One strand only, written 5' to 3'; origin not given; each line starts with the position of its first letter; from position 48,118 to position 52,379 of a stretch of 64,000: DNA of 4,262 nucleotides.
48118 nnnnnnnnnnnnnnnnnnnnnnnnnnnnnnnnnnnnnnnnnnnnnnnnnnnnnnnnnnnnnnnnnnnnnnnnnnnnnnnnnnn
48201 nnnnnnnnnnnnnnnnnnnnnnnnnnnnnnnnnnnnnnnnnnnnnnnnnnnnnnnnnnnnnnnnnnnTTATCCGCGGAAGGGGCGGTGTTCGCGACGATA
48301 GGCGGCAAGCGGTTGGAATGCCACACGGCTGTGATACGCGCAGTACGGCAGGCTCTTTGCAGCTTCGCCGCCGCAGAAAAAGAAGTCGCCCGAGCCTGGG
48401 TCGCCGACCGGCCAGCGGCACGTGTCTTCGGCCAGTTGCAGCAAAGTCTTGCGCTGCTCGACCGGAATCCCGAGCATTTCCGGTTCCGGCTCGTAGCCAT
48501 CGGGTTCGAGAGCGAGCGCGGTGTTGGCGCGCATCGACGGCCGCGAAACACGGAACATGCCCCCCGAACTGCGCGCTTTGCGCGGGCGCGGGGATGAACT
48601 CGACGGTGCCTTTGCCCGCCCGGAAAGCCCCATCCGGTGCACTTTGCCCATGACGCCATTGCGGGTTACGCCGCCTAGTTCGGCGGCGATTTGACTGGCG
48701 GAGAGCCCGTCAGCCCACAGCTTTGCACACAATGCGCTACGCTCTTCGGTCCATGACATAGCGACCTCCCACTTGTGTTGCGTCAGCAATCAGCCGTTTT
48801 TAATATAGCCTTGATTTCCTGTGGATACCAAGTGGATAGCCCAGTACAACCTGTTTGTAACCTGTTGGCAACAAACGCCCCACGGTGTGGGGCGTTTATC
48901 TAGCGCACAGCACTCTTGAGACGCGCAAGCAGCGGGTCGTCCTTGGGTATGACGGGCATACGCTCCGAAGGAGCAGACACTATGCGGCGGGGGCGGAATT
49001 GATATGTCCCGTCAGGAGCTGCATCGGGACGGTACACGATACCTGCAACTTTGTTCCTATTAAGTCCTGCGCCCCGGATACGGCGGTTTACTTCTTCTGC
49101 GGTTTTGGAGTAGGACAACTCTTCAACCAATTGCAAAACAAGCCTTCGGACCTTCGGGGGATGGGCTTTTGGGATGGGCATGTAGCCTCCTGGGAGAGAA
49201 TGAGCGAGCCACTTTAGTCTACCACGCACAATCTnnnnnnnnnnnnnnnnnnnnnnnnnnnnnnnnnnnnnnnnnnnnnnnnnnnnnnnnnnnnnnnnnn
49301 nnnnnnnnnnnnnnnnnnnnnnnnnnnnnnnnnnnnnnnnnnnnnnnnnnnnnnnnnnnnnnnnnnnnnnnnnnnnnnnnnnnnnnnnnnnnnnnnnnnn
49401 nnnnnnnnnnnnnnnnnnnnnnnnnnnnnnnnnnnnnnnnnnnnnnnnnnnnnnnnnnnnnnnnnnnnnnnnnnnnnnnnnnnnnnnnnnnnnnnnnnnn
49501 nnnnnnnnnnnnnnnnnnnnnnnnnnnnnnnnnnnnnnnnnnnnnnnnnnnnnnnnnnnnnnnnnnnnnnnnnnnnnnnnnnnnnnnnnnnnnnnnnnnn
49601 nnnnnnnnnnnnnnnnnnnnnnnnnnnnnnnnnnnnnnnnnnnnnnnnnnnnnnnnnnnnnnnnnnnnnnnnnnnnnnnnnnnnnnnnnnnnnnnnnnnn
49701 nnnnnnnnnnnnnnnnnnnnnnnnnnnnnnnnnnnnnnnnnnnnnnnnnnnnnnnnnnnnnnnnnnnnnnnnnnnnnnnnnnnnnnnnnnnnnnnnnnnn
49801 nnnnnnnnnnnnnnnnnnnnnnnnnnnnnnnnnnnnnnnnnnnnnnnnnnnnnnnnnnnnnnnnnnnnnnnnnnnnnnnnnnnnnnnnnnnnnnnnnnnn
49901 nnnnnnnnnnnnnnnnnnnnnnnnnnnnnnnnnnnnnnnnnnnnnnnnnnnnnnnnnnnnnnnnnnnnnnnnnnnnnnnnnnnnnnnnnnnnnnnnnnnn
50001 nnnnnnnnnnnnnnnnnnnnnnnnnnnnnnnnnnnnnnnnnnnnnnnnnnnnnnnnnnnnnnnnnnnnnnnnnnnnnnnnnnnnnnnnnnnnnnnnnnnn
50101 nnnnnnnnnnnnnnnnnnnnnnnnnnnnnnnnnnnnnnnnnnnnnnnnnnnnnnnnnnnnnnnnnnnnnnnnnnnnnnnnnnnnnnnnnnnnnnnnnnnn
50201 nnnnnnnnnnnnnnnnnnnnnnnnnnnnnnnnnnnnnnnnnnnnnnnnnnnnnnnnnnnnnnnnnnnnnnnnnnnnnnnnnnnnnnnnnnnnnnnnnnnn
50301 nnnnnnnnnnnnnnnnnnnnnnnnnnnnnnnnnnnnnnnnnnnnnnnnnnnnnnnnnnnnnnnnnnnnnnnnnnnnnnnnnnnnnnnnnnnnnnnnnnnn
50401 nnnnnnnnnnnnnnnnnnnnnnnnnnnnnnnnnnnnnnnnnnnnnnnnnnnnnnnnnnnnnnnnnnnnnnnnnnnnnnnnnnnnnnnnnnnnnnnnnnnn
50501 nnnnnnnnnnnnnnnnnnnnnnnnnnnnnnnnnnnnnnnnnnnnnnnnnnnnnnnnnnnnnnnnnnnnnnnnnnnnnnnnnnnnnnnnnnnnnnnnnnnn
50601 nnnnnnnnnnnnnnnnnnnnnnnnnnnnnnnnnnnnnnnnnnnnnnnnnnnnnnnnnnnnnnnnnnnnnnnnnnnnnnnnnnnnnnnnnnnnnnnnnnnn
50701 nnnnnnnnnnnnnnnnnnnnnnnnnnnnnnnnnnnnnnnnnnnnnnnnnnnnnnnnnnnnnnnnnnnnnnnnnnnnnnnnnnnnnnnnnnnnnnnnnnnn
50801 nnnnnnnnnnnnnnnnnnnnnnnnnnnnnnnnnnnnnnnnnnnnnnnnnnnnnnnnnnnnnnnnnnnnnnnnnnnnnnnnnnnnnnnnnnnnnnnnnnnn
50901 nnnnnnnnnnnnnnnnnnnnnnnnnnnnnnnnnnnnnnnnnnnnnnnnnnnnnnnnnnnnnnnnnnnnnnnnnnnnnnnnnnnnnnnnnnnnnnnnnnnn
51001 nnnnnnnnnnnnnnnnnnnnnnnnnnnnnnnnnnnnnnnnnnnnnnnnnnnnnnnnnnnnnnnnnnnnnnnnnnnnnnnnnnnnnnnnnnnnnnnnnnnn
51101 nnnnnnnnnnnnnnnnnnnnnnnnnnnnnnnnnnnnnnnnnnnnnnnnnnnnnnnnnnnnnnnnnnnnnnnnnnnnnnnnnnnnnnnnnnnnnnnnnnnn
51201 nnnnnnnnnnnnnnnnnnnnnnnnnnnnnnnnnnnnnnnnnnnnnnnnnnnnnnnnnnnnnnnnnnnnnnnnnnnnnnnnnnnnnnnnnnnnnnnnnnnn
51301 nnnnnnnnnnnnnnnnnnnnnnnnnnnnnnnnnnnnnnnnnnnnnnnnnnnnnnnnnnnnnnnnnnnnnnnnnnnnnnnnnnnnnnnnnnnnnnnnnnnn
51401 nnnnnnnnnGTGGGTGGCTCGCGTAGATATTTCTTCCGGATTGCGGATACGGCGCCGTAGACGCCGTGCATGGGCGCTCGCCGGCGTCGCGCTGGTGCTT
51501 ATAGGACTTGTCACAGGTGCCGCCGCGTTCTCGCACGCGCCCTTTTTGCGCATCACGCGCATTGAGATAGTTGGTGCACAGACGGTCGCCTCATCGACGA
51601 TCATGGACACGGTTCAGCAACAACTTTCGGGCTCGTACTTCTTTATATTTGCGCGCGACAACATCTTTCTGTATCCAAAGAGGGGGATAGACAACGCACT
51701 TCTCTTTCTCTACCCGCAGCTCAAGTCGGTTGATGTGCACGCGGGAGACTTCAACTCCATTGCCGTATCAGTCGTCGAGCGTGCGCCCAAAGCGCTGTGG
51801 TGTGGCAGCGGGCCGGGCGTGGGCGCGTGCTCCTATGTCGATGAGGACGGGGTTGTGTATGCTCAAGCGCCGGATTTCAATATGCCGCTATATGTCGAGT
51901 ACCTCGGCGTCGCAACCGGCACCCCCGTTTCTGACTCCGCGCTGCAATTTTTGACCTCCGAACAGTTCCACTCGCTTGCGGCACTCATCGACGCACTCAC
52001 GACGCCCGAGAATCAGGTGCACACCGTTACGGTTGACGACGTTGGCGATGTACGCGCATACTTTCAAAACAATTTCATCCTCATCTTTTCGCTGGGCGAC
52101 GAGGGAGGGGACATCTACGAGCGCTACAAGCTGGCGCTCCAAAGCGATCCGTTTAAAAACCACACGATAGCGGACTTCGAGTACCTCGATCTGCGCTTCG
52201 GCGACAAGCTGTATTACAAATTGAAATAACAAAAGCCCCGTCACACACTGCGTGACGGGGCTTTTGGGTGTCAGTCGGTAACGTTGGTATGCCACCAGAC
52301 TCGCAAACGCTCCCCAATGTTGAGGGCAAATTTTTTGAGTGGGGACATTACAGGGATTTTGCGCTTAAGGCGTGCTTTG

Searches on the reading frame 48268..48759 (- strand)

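Call 56: search_protein_families(library=pfam, proteins=[window:48268-48759:-], max_evalue=0.01)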
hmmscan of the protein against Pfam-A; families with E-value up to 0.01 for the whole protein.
window:48268-48759:- (163 aa): 1 family
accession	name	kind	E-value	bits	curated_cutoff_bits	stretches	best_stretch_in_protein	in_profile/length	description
PF07750.17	GcrA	-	2.5e-49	168.1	26.9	1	1-156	1-153/155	GcrA cell cycle regulator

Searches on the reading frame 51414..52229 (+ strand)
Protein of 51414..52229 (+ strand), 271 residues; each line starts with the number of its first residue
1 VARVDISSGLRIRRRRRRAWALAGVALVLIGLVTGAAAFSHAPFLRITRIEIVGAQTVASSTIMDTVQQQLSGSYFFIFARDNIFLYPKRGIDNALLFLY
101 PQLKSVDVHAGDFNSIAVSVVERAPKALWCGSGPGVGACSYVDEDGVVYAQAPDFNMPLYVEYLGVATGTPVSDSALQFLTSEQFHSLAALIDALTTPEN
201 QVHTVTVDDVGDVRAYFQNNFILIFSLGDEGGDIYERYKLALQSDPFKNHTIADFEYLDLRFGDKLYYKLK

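Call 30: search_protein_families(library=pfam, proteins=[window:51414-52229:+], max_evalue=0.00001)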
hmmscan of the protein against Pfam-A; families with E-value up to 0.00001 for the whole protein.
window:51414-52229:+ (271 aa): 0 families

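Call 56: search_protein_families(library=pfam, proteins=[window:51414-52229:+], max_evalue=0.01)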
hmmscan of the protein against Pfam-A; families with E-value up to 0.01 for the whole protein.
window:51414-52229:+ (271 aa): 2 families
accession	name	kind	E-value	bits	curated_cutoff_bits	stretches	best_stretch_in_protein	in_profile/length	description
PF08478.15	POTRA_1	-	0.0033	18.1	23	0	46-123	2-69/69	POTRA domain, FtsQ-type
PF03799.20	FtsQ_DivIB_C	-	0.0077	17.5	21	0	140-261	10-114/114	Cell division protein FtsQ/DivIB, C-terminal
